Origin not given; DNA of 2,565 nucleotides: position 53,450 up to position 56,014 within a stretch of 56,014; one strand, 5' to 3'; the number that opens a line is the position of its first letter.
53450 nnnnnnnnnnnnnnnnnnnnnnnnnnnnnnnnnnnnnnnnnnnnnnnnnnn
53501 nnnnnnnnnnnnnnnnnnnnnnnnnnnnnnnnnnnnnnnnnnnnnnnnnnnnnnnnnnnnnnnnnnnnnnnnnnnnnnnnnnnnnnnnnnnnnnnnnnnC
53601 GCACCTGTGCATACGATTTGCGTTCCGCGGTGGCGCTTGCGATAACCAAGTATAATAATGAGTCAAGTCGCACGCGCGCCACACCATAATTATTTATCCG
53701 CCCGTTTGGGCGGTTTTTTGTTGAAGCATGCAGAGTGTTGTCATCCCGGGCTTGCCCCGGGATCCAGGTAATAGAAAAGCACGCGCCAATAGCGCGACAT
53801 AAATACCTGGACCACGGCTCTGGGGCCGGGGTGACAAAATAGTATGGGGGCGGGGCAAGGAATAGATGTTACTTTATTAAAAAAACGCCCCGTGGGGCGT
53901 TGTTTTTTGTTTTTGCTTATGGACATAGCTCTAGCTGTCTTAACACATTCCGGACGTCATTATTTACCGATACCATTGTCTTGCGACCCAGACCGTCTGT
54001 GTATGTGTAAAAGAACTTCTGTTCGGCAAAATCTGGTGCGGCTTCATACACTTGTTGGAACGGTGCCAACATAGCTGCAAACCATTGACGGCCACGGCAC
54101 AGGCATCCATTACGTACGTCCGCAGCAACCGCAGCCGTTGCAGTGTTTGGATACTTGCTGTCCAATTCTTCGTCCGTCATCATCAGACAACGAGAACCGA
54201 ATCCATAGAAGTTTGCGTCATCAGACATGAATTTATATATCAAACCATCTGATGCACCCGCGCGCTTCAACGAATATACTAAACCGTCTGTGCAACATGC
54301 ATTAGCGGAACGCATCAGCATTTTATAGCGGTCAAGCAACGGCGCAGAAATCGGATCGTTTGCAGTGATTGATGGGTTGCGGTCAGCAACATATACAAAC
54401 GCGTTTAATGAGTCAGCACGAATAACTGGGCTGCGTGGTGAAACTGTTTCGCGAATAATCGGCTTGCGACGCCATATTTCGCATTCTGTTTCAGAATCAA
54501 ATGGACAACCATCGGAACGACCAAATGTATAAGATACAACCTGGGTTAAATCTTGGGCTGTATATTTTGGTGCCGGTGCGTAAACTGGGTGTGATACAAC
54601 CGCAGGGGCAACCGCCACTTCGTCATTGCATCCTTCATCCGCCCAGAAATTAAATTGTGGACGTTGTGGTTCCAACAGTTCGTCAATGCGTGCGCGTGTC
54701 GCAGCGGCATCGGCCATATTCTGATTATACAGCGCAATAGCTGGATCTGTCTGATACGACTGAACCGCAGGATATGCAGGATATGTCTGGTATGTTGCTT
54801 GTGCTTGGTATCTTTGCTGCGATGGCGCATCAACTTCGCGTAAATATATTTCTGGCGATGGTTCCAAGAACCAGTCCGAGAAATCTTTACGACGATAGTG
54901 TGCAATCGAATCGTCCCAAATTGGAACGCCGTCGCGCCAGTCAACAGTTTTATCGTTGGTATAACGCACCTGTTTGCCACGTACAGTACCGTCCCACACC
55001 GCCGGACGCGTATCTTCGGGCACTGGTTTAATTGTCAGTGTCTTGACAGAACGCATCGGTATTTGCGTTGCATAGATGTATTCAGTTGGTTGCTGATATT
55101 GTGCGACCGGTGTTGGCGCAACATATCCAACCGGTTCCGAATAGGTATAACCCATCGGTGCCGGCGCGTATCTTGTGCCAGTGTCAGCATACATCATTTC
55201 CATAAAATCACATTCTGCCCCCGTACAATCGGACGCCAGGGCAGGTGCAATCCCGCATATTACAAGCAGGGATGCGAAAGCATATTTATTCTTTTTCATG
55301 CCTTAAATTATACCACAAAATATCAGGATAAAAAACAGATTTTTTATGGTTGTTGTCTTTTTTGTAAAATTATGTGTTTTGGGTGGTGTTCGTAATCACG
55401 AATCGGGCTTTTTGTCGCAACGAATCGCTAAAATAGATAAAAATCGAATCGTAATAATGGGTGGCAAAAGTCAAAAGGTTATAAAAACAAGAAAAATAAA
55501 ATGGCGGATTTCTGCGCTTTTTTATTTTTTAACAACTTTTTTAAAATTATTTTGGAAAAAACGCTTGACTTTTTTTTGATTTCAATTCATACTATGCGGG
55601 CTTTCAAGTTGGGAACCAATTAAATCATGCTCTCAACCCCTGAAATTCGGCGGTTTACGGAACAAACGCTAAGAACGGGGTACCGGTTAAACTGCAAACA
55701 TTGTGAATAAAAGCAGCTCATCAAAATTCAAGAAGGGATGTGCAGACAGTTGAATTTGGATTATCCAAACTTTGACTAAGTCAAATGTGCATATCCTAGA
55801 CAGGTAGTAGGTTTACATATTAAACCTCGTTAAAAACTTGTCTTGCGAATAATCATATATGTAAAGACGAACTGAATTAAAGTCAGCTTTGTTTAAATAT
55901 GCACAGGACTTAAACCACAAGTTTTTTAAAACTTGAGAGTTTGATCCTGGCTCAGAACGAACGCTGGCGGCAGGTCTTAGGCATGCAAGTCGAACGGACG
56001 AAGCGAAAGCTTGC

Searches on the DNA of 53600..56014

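Call 93: search_rna_families(source=window, start=53600, end=56014, threshold=evalue, max_evalue=1)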
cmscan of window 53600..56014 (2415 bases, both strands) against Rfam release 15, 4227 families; matches with E-value up to 1: 4.
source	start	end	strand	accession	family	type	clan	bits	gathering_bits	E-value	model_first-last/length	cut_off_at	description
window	55929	56014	+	RF00177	SSU_rRNA_bacteria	Gene; rRNA;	CL00111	56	50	1.1e-14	1-86/1533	3'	Bacterial small subunit ribosomal RNA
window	55900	55953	-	RF03270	MIR3712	Gene; miRNA;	-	21.7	94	0.39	1-65/65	no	MIR3712 microRNA precursor family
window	55469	55543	+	RF02621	BSnc120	Gene; sRNA;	-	19.2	114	0.61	1-88/88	no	Brucella sRNA 120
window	55217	55290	+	RF01394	isrK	Gene; sRNA;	-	18.6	50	0.47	1-77/77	no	isrK Hfq binding RNA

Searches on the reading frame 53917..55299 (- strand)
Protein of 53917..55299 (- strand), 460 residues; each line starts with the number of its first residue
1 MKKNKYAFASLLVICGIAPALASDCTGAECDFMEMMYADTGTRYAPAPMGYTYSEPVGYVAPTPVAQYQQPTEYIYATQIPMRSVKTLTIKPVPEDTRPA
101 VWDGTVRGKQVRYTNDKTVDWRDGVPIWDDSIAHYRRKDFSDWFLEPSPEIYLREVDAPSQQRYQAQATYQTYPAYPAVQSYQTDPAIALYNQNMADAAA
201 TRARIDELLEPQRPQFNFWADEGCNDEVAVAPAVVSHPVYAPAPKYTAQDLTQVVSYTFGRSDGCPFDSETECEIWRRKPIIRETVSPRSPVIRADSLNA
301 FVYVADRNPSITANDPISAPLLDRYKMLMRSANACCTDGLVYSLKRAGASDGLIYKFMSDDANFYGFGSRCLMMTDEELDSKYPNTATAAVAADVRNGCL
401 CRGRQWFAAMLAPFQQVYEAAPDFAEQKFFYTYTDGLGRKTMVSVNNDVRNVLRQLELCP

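Call 4: search_protein_families(library=pfam, proteins=[window:53917-55299:-], max_evalue=0.1)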
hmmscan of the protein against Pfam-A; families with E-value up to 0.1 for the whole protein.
window:53917-55299:- (460 aa): 0 families

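Call 9: search_protein_families(library=ncbifam, proteins=[window:53917-55299:-], max_evalue=0.01)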
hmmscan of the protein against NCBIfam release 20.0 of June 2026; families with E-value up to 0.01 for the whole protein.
window:53917-55299:- (460 aa): 0 families

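Call 77: search_solved_structures(query=window:53917-55296:-, max_evalue=1)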
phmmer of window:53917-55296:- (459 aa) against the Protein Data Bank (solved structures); distinct sequences matched with E-value up to 1: 0.

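Call 80: search_protein_families(library=phrogs, proteins=[window:53917-55296:-], max_evalue=0.01)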
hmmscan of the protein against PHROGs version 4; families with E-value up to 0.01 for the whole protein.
window:53917-55296:- (459 aa): 0 families
